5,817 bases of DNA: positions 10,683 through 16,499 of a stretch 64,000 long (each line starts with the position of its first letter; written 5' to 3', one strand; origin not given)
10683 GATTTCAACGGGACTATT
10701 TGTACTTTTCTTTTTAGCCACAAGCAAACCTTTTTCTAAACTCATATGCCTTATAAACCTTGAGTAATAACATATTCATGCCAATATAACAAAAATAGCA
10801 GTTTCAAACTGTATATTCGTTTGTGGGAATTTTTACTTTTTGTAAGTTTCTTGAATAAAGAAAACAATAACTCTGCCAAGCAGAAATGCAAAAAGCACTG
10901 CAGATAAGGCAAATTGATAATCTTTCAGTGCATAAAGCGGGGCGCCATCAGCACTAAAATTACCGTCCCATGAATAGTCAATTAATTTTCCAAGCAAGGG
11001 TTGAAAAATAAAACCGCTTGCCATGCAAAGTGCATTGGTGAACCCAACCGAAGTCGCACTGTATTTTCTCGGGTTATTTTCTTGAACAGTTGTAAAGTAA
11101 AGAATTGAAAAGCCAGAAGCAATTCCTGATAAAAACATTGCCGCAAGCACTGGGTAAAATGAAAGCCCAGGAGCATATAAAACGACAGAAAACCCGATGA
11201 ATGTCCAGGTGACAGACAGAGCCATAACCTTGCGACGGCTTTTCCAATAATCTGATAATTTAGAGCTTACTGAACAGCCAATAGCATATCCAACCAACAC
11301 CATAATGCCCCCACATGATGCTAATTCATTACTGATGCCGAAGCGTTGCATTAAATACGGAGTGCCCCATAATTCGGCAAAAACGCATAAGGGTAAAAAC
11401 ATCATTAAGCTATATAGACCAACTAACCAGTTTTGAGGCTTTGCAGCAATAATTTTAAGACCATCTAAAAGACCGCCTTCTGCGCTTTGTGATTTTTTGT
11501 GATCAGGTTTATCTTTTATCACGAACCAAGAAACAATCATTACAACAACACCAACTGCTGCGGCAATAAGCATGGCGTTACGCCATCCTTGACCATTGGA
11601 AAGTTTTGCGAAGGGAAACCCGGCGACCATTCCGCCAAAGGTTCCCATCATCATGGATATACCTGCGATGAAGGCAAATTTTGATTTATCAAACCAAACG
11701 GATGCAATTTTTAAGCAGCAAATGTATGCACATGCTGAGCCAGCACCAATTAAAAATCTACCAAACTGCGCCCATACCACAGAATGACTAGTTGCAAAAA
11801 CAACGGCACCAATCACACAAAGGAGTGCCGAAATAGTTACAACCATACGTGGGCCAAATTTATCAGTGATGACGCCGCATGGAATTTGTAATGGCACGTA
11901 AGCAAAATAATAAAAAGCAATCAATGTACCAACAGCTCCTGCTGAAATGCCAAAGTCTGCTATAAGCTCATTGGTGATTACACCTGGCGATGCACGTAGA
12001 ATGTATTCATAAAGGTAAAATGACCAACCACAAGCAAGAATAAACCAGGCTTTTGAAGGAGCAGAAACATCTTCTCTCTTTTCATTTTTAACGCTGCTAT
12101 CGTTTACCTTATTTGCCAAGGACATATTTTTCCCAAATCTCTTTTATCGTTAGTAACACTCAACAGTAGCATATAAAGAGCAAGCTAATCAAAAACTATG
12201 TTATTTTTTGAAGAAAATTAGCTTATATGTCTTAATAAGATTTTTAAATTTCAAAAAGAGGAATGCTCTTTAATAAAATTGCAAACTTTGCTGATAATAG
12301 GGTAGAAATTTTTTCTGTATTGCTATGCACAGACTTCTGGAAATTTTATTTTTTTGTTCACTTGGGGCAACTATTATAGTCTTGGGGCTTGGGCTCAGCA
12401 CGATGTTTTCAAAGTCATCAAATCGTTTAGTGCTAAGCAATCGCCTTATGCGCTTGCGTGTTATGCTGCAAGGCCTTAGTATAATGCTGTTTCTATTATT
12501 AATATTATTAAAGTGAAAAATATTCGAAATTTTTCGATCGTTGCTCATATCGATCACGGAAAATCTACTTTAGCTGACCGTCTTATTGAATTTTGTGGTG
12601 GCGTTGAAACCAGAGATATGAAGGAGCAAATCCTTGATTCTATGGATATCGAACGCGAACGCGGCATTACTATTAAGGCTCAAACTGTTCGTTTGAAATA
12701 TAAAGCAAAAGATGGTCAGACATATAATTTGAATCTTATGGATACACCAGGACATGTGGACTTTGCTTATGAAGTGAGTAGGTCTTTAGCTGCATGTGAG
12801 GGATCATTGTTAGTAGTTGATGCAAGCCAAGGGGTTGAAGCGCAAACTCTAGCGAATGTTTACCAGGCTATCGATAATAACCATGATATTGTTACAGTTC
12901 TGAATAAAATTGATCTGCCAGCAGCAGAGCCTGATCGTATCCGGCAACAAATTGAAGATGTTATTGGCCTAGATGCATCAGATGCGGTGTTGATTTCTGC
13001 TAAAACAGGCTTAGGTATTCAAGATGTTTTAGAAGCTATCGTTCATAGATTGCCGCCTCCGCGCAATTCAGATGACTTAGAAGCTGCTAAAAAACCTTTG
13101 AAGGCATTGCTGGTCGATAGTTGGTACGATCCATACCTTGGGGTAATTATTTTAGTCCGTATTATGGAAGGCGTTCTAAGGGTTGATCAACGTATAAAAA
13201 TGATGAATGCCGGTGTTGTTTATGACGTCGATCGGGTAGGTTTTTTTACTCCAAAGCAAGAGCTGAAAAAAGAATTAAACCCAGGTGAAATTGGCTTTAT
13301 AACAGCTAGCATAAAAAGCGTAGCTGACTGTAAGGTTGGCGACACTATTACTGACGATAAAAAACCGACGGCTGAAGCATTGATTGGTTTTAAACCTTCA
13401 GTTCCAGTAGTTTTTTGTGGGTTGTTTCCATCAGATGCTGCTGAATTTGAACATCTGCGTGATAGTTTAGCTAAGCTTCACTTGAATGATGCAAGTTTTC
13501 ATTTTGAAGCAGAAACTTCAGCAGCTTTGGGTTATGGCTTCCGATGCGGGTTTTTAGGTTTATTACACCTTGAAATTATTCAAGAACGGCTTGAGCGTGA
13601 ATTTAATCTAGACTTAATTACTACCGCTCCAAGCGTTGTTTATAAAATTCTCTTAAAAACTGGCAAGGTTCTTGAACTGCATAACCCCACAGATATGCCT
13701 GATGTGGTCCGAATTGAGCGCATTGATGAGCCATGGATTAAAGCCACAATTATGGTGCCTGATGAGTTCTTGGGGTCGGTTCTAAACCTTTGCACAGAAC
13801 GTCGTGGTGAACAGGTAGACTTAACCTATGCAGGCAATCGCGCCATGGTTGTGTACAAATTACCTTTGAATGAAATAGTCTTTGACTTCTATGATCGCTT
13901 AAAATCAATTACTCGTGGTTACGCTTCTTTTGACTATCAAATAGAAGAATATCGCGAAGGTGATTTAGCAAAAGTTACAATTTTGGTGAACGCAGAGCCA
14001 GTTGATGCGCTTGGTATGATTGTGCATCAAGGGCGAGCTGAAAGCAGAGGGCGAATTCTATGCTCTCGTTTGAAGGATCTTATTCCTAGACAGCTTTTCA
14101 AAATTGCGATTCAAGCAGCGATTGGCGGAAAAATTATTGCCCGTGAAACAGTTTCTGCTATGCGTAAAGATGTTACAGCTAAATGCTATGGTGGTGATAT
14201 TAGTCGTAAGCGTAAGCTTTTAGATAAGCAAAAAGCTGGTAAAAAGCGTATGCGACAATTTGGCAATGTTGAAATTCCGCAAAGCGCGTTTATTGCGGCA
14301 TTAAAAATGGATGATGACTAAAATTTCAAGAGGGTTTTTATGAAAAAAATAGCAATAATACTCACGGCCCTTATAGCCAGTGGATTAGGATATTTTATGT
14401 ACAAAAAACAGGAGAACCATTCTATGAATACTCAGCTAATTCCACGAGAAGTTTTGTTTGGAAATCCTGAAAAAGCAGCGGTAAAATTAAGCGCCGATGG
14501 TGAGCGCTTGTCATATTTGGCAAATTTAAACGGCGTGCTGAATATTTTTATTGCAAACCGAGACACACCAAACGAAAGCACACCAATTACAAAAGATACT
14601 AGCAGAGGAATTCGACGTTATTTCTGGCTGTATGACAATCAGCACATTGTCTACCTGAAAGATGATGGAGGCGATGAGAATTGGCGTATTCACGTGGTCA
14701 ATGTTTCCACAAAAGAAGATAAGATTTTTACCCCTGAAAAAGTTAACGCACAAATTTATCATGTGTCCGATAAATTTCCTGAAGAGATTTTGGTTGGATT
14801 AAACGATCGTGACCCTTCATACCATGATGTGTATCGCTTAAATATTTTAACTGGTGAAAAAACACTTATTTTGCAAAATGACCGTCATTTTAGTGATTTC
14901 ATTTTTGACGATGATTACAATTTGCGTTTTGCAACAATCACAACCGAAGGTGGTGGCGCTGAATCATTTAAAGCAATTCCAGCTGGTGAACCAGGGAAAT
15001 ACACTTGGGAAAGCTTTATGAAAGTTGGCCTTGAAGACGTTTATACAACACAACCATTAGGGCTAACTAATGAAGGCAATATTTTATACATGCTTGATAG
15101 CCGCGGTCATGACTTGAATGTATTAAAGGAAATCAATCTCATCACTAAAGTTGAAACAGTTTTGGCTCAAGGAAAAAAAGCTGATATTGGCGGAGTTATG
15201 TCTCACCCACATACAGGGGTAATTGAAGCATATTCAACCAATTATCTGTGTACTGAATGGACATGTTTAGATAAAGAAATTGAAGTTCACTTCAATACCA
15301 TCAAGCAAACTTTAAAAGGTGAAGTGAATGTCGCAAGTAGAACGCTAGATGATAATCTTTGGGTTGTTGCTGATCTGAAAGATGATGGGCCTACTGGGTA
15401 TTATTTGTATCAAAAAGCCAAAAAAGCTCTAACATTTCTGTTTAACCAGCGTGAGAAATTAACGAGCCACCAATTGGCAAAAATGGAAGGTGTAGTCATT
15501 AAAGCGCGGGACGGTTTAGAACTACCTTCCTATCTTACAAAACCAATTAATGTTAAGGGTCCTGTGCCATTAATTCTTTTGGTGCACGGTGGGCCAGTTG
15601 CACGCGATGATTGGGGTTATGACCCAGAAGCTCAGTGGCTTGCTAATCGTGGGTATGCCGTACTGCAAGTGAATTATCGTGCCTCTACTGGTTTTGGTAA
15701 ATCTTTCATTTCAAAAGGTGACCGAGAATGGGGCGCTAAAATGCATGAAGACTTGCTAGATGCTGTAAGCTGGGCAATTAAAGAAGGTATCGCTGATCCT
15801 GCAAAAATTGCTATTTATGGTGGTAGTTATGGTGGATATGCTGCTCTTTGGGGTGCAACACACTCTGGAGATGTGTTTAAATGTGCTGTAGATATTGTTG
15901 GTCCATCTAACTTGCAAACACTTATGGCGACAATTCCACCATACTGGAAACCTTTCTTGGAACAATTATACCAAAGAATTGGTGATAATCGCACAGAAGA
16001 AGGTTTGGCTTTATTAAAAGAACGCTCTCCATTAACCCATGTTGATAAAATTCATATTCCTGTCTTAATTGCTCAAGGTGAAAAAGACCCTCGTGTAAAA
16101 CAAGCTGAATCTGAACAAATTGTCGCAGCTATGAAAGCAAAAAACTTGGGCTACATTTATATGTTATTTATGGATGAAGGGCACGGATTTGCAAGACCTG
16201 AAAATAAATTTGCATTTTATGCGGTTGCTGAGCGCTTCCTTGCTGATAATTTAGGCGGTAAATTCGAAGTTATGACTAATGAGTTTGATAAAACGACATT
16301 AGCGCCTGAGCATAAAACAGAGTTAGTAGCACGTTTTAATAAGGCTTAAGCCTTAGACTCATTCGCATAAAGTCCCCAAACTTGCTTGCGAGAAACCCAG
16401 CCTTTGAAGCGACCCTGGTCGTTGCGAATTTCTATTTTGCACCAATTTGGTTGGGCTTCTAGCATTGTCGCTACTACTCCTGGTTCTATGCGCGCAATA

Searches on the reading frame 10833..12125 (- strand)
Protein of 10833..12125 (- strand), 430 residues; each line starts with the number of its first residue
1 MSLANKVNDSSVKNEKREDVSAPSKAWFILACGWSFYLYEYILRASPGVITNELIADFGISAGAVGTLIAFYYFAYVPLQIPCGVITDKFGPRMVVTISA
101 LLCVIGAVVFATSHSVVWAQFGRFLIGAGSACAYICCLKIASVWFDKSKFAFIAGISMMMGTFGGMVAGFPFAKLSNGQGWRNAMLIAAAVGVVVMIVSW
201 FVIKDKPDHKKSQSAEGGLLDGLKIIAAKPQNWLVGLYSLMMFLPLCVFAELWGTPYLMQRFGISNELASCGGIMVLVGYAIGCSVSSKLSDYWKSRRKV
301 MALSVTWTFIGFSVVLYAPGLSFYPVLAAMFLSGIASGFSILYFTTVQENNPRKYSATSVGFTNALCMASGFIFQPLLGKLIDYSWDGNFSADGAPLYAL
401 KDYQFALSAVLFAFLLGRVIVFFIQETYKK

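Call 53: search_protein_families(library=pfam, proteins=[window:10833-12125:-], max_evalue=0.00001)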
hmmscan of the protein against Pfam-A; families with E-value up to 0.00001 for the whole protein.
window:10833-12125:- (430 aa): 2 families
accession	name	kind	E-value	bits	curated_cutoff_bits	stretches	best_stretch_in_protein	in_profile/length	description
PF07690.21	MFS_1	-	2e-39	135.9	33.4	1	47-373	15-345/347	Major Facilitator Superfamily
PF00083.30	Sugar_tr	-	1.6e-09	37.7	22.3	0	83-202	66-191/452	Sugar (and other) transporter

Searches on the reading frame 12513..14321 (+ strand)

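Call 68: search_protein_families(library=pfam, proteins=[window:12513-14321:+], max_evalue=0.000001)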
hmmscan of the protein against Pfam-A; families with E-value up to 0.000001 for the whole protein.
window:12513-14321:+ (602 aa): 4 families
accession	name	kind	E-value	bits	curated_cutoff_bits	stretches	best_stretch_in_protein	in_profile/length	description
PF00009.33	GTP_EFTU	-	8.5e-55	185.7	26.5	1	2-181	1-187/188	Elongation factor Tu GTP binding domain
PF06421.17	LepA_C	-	1.2e-49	167.4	29.7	1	492-598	1-107/107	GTP-binding protein LepA C-terminus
PF00679.30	EFG_C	-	3.3e-22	78.8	27.9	1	404-486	2-84/89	Elongation factor G C-terminus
PF03144.31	GTP_EFTU_D2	-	1.8e-08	35.1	30.3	1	210-280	1-73/73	Elongation factor Tu domain 2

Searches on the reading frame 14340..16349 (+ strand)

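Call 68: search_protein_families(library=pfam, proteins=[window:14340-16349:+], max_evalue=0.000001)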
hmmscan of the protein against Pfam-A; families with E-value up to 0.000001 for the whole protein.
window:14340-16349:+ (669 aa): 6 families
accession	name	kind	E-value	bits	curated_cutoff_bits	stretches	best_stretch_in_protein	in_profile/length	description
PF00326.27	Peptidase_S9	-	2.7e-45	154.9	22.6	1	425-640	1-212/213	Prolyl oligopeptidase family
PF20434.5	BD-FAE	-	1.8e-17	64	26.8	1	401-596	5-213/215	BD-FAE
PF02129.25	Peptidase_S15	-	2e-14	54.3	23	1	391-526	1-133/262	X-Pro dipeptidyl-peptidase (S15 family)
PF01738.24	DLH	-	5.6e-11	42.9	21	1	422-624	20-195/217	Dienelactone hydrolase family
PF12146.15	Hydrolase_4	-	6.6e-09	35.8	27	0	411-541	6-127/239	Serine aminopeptidase, S33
PF12697.13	Abhydrolase_6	-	1.1e-07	33.2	26.3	1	412-615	1-204/217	Alpha/beta hydrolase family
